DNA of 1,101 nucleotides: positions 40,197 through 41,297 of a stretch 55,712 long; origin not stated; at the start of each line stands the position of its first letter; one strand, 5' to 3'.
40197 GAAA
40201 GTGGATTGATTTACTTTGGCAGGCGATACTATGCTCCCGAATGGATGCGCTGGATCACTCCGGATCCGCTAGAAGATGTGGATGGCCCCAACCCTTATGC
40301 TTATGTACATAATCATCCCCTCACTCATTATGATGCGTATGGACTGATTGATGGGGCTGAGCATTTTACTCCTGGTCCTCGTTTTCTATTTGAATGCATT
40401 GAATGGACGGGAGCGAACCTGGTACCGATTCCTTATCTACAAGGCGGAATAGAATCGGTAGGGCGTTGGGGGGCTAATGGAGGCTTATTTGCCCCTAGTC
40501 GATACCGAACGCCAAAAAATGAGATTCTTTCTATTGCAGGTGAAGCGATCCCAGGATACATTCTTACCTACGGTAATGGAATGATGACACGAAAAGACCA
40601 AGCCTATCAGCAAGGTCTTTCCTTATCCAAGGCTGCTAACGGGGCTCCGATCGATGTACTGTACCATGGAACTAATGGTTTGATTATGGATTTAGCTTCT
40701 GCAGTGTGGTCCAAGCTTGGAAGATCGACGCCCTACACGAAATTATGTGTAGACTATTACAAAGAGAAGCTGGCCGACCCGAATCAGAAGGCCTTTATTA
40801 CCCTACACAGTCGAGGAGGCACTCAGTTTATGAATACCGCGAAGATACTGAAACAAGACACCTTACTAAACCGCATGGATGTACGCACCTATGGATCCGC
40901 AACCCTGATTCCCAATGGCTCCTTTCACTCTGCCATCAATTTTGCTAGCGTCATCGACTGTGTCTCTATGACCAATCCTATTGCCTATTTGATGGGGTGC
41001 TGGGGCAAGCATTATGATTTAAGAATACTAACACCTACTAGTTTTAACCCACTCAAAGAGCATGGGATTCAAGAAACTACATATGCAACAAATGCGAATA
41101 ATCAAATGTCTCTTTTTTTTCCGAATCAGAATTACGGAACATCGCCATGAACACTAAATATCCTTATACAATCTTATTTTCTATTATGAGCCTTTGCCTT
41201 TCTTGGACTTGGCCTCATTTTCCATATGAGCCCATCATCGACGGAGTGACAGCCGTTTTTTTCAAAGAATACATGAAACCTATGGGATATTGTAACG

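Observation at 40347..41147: RHS C-terminal payload resembles an alpha/beta-hydrolase (lipase/esterase) with an atypical LHSRGG nucleophile elbow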

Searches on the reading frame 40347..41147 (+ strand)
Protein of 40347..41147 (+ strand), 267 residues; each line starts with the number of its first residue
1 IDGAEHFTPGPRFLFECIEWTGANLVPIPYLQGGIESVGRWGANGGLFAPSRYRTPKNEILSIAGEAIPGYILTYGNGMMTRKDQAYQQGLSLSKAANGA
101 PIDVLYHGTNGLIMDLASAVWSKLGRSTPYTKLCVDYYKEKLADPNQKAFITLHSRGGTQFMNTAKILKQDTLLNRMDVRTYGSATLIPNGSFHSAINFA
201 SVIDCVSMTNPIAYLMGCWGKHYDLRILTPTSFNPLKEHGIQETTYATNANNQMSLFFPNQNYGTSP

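Call 6: search_protein_families(library=pfam, proteins=[window:40347-41147:+], max_evalue=1)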
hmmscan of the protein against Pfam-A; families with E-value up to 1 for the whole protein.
window:40347-41147:+ (267 aa): 0 families

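Call 7: search_solved_structures(query=window:40347-41147:+, max_evalue=10, show_alignments=2)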
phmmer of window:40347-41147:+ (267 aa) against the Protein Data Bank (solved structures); distinct sequences matched with E-value up to 10: 2.
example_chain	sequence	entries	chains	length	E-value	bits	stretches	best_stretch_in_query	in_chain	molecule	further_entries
1vgm_A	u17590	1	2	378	0.48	12.7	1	141-202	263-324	378aa long hypothetical citrate synthase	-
7ung_I1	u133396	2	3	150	0.62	12.3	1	213-256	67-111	UPF0686 protein C11orf1 | Uncharacterized protein CFAP68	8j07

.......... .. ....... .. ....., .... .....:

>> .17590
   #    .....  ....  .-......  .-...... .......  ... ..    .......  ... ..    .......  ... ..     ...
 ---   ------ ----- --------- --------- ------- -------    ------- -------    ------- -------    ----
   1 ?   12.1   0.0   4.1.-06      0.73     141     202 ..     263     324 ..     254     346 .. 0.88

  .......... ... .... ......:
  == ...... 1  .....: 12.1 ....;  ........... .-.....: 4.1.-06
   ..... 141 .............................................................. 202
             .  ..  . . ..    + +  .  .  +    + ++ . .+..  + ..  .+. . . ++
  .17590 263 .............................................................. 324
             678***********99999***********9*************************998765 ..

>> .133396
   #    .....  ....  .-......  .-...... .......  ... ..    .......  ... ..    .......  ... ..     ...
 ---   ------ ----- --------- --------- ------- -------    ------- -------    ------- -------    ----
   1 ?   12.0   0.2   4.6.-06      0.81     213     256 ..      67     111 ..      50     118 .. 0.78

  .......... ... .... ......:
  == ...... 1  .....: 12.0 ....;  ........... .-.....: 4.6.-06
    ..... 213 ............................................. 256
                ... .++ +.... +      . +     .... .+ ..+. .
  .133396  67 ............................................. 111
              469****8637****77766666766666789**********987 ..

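Call 8: find_homologous_proteins(query=window:40347-41147:+, max_evalue=0.001)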
Query window:40347-41147:+ (267 aa): 5 proteins with E <= 0.001 among 416 candidates.
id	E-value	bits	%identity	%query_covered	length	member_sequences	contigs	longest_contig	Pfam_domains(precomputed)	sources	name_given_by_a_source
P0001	5.4e-70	254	52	88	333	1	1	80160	-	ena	-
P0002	9.2e-63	230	48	83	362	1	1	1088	-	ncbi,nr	ncbi:MAG: RHS repeat-associated core domain-containing protein, partial [Chlamydiia bacterium]|nr:RH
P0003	8.0e-60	220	45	92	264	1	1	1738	-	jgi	jgi:hypothetical protein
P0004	7.4e-57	211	48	79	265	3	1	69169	-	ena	-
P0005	1.1e-40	157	46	67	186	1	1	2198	-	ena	-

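Call 12: search_protein_families(library=ncbifam, proteins=[window:40347-41147:+], max_evalue=1)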
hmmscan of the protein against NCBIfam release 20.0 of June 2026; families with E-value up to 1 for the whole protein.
window:40347-41147:+ (267 aa): 2 families
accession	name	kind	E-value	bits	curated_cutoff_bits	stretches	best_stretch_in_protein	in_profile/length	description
TIGR02669.1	SpoIID_LytB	domain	0.019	14.9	83.3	1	97-171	87-163/270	SpoIID/LytB domain-containing protein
NF010640.0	PRK14037.1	subfamily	0.041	12.8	504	1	141-208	262-329/377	citrate synthase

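Call 16: find_encoding_contigs(protein=P0001, flank=8000, max_places=3)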
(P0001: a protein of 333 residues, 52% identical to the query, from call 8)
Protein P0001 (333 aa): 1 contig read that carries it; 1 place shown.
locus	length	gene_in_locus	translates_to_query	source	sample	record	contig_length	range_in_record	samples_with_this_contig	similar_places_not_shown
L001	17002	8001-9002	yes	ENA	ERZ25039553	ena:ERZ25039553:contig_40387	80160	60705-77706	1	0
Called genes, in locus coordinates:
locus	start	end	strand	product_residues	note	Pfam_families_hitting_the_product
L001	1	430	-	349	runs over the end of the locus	-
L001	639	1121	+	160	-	-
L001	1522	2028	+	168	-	PF00149:Metallophos (weak), PF12850:Metallophos_2 (weak)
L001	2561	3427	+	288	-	-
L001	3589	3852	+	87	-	-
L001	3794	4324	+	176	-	PF20148:DUF6531 (weak)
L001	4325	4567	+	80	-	-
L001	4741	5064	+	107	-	-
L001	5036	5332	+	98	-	-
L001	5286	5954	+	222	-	PF25023:TEN_YD-shell, PF05593:RHS_repeat (weak)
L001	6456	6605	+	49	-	-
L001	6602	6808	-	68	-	-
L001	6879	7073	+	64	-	-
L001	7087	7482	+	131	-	-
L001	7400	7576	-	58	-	-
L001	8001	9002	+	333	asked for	-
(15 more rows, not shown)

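Call 17: find_encoding_contigs(protein=P0004, flank=8000, max_places=3)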
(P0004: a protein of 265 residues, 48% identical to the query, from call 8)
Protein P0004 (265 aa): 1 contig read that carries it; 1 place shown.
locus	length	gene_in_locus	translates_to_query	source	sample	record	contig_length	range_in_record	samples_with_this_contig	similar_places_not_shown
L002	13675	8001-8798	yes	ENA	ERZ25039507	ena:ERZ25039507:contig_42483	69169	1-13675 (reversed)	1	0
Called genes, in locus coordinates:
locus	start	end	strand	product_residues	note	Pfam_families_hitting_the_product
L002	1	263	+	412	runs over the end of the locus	PF25917:BSH_RND, PF25876:HH_MFP_RND, PF25944:Beta-barrel_RND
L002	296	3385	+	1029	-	PF00873:ACR_tran, PF02355:SecD_SecF_C (weak)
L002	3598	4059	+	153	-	PF20148:DUF6531 (weak)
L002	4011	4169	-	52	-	-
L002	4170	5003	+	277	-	-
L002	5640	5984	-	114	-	-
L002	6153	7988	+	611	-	PF05593:RHS_repeat (faint), PF25023:TEN_YD-shell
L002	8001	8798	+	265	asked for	-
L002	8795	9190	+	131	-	-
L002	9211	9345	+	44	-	-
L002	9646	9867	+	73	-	-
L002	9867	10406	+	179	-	-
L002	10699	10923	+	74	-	PF09527:ATPase_gene1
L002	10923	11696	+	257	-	PF00119:ATP-synt_A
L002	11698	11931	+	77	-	PF00137:ATP-synt_C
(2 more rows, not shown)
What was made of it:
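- Several homologous loci from long-read metagenomes are fragmented (calls 16, 17).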

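Call 19: predict_structure(alignment_id=A1)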
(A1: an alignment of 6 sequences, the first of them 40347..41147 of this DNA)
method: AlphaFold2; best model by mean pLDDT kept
length: 267 residues; sequences in the alignment: 6
mean_pLDDT: 39.7   pTM: 0.40
mean pLDDT of the five models: 39.7, 33.0, 32.8, 31.5, 31.1
residues with pLDDT >= 90: 0; 70-90: 3; 50-70: 59; < 50: 205
segments of 3 or more residues with pLDDT < 50: 1-57, 66-69, 78-80, 109-128, 148-267
pLDDT, mean of each block of 10 residues (from residue 1): 26 30 32 28 30 42 55 52 66 59 58 47 45 59 52 36 29 37 32 29 26 34 31 34 33 34 32
secondary structure, 60 per line:
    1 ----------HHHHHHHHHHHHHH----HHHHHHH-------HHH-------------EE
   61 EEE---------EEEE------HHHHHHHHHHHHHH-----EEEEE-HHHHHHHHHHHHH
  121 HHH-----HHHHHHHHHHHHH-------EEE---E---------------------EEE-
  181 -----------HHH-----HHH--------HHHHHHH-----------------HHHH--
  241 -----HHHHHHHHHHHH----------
elements in order: H11-24 H29-35 E59-63 E73-76 H83-96 E102-106 H108-123 H129-141 E149-151 E177-179 H211-217 H235-238 H246-257
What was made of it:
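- The first AF2 run with 6 sequences gave pLDDT 39.7 (call 19).
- Tried and rejected: The first AF2 run with only 6 sequences failed (pLDDT 39.7, call 19).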

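Call 20: search_protein_representatives(alignment_id=A1)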
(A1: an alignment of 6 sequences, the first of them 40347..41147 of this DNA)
Query: 6 sequences, 280 profile positions. Proteins with E-value up to 0.001 (for the whole library): 1288; up to 1e-10: 591; up to 1e-30: 25. The best 150 are listed.
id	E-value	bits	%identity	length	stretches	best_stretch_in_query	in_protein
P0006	6.7e-148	507.7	-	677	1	4-280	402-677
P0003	3.5e-147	505.3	-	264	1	21-280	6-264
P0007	2.1e-125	433.9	-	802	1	7-279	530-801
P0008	1.7e-103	362.0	-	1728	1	6-279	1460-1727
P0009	1.9e-103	361.8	-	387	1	4-280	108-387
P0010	7.2e-95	333.7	-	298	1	84-280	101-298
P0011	4.0e-80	285.3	-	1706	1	6-280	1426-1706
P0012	1.3e-74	267.3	-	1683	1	4-267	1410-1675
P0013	2.4e-68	246.7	-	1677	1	15-276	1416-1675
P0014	2.1e-67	243.6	-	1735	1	10-279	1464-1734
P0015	7.9e-64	231.9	-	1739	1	4-279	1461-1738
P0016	5.4e-63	229.1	-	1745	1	7-278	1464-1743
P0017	2.7e-56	207.2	-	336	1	21-274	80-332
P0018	6.9e-56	205.8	-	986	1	5-273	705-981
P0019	4.2e-54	200.0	-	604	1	27-277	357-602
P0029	1.5e-32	129.3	-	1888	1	30-273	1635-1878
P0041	1.9e-25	106.0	-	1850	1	27-268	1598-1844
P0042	2.7e-25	105.5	-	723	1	77-276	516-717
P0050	8.4e-24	100.6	-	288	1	9-274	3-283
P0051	1.3e-23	99.9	-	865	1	87-275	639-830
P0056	2.9e-23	98.8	-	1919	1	20-277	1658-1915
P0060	6.4e-23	97.7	-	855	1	88-278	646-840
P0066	2.3e-22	95.9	-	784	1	69-277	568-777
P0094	6.1e-21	91.2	-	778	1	87-277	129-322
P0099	7.3e-21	90.9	-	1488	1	85-278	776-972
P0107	1.7e-20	89.7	-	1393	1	86-277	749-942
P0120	4.9e-20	88.2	-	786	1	79-277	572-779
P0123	6.3e-20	87.9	-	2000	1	32-277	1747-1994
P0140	2.3e-19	86.0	-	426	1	86-277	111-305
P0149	3.7e-19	85.3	-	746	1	80-278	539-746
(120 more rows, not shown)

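Call 22: search_protein_families(library=pfam, proteins=[P0094, P0099, P0107, P0140, P0051, P0060, P0042, P0066, P0120, P0149], max_evalue=0.01)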
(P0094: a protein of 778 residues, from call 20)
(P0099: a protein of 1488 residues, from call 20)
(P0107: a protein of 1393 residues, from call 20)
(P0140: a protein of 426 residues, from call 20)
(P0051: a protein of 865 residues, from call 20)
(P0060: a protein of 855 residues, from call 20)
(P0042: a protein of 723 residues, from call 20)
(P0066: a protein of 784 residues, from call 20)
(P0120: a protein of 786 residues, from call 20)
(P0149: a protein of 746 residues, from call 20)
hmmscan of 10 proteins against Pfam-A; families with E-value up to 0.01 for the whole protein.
P0094 (778 aa): 2 families
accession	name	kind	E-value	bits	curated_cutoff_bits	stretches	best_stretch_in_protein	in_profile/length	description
PF00069.31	Pkinase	-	7.3e-21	75.2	31.7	1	519-763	46-255/263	Protein kinase domain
PF07714.23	PK_Tyr_Ser-Thr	-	2.6e-12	47.1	23.1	1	516-711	40-219/258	Protein tyrosine and serine/threonine kinase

P0099 (1488 aa): 3 families
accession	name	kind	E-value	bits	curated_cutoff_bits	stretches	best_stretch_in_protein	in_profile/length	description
PF00069.31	Pkinase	-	4.6e-19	69.3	31.7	1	1186-1428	44-251/263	Protein kinase domain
PF07714.23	PK_Tyr_Ser-Thr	-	1e-15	58.2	23.1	1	1148-1386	7-236/258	Protein tyrosine and serine/threonine kinase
PF05593.20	RHS_repeat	-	5.5e-13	49.4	22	1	482-509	1-29/38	RHS Repeat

P0107 (1393 aa): 4 families
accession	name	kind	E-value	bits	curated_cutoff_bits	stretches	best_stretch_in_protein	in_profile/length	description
PF05593.20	RHS_repeat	-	7e-25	87.3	22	4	314-349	1-37/38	RHS Repeat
PF00069.31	Pkinase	-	2.7e-24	86.4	31.7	1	1096-1380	5-258/263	Protein kinase domain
PF07714.23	PK_Tyr_Ser-Thr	-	5.1e-11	42.8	23.1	1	1097-1338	6-241/258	Protein tyrosine and serine/threonine kinase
PF01636.29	APH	-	0.0046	17.2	23.2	1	1215-1253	167-198/239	Phosphotransferase enzyme family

P0140 (426 aa): 0 families

P0051 (865 aa): 1 family
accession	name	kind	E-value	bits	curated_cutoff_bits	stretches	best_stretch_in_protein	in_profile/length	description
PF05593.20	RHS_repeat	-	9.5e-10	39.1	22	0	337-362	1-31/38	RHS Repeat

P0060 (855 aa): 2 families
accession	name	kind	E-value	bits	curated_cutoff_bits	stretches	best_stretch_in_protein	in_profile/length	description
PF05593.20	RHS_repeat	-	1.9e-16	60.5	22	1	339-371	1-33/38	RHS Repeat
PF09134.16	Invasin_D3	-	0.003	18.5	33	1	337-383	27-68/98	Invasin, domain 3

P0042 (723 aa): 1 family
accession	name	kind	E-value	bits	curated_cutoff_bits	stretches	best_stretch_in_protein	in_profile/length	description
PF05593.20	RHS_repeat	-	3.2e-09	37.4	22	1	247-276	1-30/38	RHS Repeat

P0066 (784 aa): 2 families
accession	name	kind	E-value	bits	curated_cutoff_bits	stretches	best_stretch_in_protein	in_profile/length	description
PF05593.20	RHS_repeat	-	1e-17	64.5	22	2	173-202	1-29/38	RHS Repeat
PF15283.12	DUF4595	-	0.0095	16.3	34.2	0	124-220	26-131/202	Domain of unknown function (DUF4595) with porin-like fold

P0120 (786 aa): 1 family
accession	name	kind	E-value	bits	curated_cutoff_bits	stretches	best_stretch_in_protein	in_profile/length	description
PF05593.20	RHS_repeat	-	1.5e-08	35.3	22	1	162-201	1-37/38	RHS Repeat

P0149 (746 aa): 1 family
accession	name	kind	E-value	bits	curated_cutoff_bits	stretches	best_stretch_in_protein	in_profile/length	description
PF05593.20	RHS_repeat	-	6.8e-13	49.1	22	0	286-314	1-29/38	RHS Repeat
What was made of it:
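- Some members carry a eukaryote-type protein kinase domain after the hydrolase (P0094, P0099, P0107, call 22).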

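Call 29: find_homologous_proteins(query=A3, max_evalue=0.001)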
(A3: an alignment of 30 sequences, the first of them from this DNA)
Query A3 (30 sequences) (267 aa, profile of the alignment): 31 proteins with E <= 0.001 among 2562 candidates.
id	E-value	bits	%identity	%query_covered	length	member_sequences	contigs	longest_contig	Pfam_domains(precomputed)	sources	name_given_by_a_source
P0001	1.5e-93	331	52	88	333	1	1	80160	-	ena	-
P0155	2.0e-93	330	49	91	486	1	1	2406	PF25023.2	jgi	jgi:RHS repeat-associated protein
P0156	4.4e-91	322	49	87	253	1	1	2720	-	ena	-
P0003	1.8e-87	311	45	92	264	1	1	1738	-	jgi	jgi:hypothetical protein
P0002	7.5e-85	302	48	83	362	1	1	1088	-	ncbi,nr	ncbi:MAG: RHS repeat-associated core domain-containing protein, partial [Chlamydiia bacterium]|nr:RH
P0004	1.2e-76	275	48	79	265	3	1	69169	-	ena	-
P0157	1.3e-74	269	45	80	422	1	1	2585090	-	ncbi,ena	-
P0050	2.6e-74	268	23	68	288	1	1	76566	-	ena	-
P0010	2.9e-69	251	45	66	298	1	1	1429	PF20148.5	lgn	-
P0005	2.8e-64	235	46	67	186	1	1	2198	-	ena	-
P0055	3.9e-63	231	25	69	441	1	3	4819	-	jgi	jgi:hypothetical protein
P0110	1.3e-58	216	27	68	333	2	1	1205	-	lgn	-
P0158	1.4e-55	206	31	47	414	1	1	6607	-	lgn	-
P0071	1.7e-54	203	27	72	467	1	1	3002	PF05593.20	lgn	-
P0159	4.1e-53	198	28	67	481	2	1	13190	PF05593.20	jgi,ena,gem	-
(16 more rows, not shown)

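Call 30: search_solved_structures(query=A3, max_evalue=10, show_alignments=4)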
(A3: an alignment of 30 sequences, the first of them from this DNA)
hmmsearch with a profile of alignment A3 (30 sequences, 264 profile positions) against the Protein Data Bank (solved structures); distinct sequences matched with E-value up to 10: 66 (the best 60 are shown).
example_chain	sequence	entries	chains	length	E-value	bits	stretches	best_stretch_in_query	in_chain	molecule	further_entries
6nkc_A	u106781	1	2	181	0.00018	23.7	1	106-187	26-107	Lipase, Lip_vut1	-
3d2c_A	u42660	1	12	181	0.00055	22.1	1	106-188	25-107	Lipase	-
3d2b_A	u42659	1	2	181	0.00069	21.8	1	106-187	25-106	Lipase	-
2qxt_A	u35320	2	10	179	0.00072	21.7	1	106-187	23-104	Lipase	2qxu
5ct4_A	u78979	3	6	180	0.00073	21.7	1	106-187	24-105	Esterase | Wild-type Bacillus subtilis lipase A with 10% [BMIM][Cl] chain A | Lipase EstA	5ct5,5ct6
1i6w_A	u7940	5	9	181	0.00075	21.7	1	106-187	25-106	LIPASE A | lipase | Esterase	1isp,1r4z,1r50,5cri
3d2a_A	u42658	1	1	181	0.0008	21.6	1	106-187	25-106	Lipase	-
1t4m_A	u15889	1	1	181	0.00081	21.6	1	106-187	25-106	LIPASE A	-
1t2n_A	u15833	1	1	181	0.00083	21.5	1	106-187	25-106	Lipase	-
3qmm_A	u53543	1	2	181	0.00093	21.4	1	106-188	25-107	Lipase estA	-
7x2p_A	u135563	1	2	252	0.0028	19.8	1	132-184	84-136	Putative lipase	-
5ct8_A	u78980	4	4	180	0.0029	19.8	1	106-187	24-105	Quadruple mutant lipase A | Esterase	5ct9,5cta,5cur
3qzu_A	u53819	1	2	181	0.0076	18.4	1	120-187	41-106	Lipase estA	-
4psc_A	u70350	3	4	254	0.014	17.5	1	132-184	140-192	Carbohydrate esterase family 5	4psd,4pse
3auk_A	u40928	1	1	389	0.038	16.1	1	141-173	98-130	Lipase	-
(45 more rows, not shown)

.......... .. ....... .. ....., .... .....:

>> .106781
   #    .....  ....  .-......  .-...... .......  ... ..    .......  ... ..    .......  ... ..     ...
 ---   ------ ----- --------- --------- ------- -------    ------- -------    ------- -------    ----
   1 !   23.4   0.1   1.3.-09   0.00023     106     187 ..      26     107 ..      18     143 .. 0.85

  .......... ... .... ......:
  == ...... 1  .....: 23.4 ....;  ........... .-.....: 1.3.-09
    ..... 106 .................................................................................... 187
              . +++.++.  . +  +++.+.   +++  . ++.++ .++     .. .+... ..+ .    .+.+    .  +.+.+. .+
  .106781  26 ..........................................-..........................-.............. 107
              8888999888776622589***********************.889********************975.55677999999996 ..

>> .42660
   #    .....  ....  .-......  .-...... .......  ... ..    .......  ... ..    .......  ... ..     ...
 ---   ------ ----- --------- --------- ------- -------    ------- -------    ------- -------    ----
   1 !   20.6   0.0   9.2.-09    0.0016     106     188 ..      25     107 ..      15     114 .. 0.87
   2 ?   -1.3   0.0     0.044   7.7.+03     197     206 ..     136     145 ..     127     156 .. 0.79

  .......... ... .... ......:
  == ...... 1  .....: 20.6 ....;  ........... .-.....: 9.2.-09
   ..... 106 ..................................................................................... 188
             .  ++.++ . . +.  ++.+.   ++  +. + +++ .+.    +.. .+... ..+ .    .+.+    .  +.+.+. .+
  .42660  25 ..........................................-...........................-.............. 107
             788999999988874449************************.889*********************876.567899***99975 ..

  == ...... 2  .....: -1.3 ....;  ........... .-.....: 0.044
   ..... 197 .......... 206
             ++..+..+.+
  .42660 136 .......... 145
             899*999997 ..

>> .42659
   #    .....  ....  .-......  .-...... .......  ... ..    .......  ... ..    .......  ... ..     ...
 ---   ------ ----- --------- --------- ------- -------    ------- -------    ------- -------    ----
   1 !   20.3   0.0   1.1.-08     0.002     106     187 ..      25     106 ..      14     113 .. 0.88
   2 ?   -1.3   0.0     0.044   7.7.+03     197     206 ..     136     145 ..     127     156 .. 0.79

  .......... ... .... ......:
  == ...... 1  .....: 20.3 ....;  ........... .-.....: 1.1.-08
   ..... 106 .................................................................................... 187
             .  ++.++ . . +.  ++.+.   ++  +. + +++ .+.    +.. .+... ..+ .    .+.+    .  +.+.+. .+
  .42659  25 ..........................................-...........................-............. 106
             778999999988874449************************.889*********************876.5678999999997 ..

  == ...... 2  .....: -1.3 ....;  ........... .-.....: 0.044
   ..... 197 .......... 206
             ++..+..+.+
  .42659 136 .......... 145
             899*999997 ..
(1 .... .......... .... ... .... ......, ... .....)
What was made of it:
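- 40956..40958 (+): D204, the predicted catalytic acid (VIDCV). The family segment NYvSrrD aligns weakly with NYLSRLD of LipA (call 30).
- The PDB profile search returns LipA-type lipases, E 1.8e-4 to 9e-4, and 59 of the 60 listed hits are lipases, cutinases, esterases, an unspecified alpha/beta-hydrolase or a thioesterase (call 30).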

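Call 33: find_related_loci(query=window:40347-41147:+, collection=genome_contigs, flank=8000)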
Query window:40347-41147:+ (267 aa) in genome_contigs; peptide patterns used: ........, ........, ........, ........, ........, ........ (x = any residue, [..] = any of these).
48 stretches matched a pattern, but none encodes a relative of the query by tblastn (E <= 1e-3).
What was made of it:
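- Tried and rejected: find_related_loci with the tail alone found no relative in GTDB genomes (call 33).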

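Call 35: find_related_loci(query=A1, collection=genome_contigs, flank=6000)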
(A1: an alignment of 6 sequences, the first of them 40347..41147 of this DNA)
Query A1 (267 aa) in genome_contigs; peptide patterns used: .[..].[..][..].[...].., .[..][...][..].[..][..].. (x = any residue, [..] = any of these).
11 stretches matched a pattern; 6 encode a relative of the query (tblastn E <= 1e-3); 6 distinct loci.
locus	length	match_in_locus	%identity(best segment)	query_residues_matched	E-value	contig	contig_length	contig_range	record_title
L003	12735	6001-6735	47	4-247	6e-75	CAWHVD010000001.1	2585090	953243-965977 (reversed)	MAG: uncultured Chlamydiales bacterium isolate MFD02416.bin.1.76 genome assembly, contig: contig_27032, whole genome sho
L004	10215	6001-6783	47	7-263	8e-74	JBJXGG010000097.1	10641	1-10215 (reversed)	MAG: Chlamydiales bacterium isolate F1F2.bin.334 k127_2504036, whole genome shotgun sequence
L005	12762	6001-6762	47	4-257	1e-73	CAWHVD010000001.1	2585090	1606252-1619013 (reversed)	MAG: uncultured Chlamydiales bacterium isolate MFD02416.bin.1.76 genome assembly, contig: contig_27032, whole genome sho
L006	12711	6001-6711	50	12-247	7e-69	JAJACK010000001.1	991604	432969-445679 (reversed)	MAG: Chlamydiales bacterium isolate O_S4.1_17 SP4CHLAM17_1, whole genome shotgun sequence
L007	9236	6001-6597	47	59-257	5e-54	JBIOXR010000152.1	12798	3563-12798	MAG: Chlamydiales bacterium isolate MAG051 k127_81886, whole genome shotgun sequence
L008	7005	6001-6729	48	15-257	2e-75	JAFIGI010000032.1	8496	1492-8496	MAG: Chlamydiales bacterium isolate coassembly_bin.4 k141_65474, whole genome shotgun sequence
